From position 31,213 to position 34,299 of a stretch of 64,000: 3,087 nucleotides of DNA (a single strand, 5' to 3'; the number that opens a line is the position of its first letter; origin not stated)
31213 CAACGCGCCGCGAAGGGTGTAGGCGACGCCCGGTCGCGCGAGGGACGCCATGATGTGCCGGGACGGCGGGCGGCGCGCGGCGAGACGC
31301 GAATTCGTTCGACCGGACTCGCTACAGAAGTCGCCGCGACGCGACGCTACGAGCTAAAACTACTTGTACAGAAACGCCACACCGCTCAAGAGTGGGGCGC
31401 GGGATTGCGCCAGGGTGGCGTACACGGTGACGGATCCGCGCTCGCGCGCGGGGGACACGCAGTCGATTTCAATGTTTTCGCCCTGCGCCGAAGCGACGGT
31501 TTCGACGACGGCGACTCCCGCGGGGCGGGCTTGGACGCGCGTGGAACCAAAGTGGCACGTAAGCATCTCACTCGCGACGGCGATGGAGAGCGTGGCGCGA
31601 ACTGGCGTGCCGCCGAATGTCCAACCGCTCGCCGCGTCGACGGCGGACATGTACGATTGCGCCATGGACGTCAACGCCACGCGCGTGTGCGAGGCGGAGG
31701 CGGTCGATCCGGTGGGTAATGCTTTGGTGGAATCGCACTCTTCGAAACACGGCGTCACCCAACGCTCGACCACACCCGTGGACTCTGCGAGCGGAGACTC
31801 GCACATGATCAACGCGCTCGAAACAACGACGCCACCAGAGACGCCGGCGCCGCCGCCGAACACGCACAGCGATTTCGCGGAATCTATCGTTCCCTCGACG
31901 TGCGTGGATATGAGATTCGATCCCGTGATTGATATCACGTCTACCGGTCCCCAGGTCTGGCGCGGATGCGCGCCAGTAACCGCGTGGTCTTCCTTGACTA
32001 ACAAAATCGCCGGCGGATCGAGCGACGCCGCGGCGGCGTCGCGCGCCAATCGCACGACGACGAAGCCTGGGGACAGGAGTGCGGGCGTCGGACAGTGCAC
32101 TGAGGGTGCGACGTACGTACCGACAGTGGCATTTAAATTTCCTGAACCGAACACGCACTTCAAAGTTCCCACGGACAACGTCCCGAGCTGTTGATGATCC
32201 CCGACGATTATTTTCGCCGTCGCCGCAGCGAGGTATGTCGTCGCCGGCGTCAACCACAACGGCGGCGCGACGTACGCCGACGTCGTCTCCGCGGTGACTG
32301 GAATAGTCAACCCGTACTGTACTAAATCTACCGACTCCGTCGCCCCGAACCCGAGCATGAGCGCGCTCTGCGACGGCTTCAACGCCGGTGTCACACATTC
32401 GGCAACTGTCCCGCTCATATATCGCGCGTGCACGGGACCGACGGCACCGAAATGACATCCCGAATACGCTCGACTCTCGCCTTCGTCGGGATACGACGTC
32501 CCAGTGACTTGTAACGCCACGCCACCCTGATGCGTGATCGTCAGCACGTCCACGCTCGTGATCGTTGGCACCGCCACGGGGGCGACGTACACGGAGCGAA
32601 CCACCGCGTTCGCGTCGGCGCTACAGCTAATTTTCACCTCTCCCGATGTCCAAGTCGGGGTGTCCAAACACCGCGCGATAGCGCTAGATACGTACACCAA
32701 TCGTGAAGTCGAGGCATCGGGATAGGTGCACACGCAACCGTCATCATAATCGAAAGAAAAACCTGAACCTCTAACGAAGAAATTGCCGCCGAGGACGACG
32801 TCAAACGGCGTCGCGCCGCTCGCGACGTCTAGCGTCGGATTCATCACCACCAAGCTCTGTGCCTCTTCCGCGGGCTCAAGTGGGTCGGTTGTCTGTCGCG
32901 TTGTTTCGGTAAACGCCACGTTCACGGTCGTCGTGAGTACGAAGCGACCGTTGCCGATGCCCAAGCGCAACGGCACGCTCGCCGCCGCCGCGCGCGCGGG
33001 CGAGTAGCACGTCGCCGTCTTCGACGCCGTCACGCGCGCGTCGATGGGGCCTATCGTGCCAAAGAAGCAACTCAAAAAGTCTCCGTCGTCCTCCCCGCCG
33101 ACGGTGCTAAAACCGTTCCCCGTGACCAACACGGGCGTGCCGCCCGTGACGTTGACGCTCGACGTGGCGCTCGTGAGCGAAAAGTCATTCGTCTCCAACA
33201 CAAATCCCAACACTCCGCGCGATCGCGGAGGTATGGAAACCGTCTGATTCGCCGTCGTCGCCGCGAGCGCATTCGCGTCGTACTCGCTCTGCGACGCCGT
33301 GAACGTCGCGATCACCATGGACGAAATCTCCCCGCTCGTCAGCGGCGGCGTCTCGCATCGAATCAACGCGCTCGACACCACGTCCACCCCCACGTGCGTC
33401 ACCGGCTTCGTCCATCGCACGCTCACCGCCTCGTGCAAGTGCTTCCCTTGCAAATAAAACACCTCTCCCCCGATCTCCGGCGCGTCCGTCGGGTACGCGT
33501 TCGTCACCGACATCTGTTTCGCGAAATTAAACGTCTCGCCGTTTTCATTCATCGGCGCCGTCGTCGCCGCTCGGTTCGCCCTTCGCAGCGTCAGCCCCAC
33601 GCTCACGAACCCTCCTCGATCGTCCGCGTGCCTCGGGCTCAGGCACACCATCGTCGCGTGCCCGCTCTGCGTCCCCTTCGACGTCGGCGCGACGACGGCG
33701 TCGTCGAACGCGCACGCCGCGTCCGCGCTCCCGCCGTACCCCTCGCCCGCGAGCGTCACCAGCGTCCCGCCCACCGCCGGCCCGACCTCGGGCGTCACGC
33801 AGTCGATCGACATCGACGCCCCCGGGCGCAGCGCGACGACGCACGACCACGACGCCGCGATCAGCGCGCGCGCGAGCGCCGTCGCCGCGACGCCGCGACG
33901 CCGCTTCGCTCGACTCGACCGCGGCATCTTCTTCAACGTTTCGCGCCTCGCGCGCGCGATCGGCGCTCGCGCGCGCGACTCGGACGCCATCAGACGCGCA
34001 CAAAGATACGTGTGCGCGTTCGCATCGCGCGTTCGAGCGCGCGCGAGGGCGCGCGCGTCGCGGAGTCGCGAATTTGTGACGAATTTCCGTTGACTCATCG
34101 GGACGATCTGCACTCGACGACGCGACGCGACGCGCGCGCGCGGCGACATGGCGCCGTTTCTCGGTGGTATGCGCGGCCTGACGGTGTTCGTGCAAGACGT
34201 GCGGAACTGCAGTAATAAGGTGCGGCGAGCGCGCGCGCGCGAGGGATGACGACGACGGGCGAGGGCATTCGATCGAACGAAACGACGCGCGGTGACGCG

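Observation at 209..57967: Hidden 5'-proximal introns with an almost invariant GTGCG donor and (G)ACTGACG branch site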

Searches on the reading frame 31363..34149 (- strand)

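Call 56: search_protein_families(library=pfam, max_evalue=0.001, proteins=[window:31363-34149:-])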
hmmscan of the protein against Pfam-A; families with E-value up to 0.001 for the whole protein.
window:31363-34149:- (929 aa): 1 family
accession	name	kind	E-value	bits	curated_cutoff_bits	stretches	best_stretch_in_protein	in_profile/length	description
PF01833.30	TIG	-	1.9e-22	79.5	20.9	3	114-190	2-72/84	IPT/TIG domain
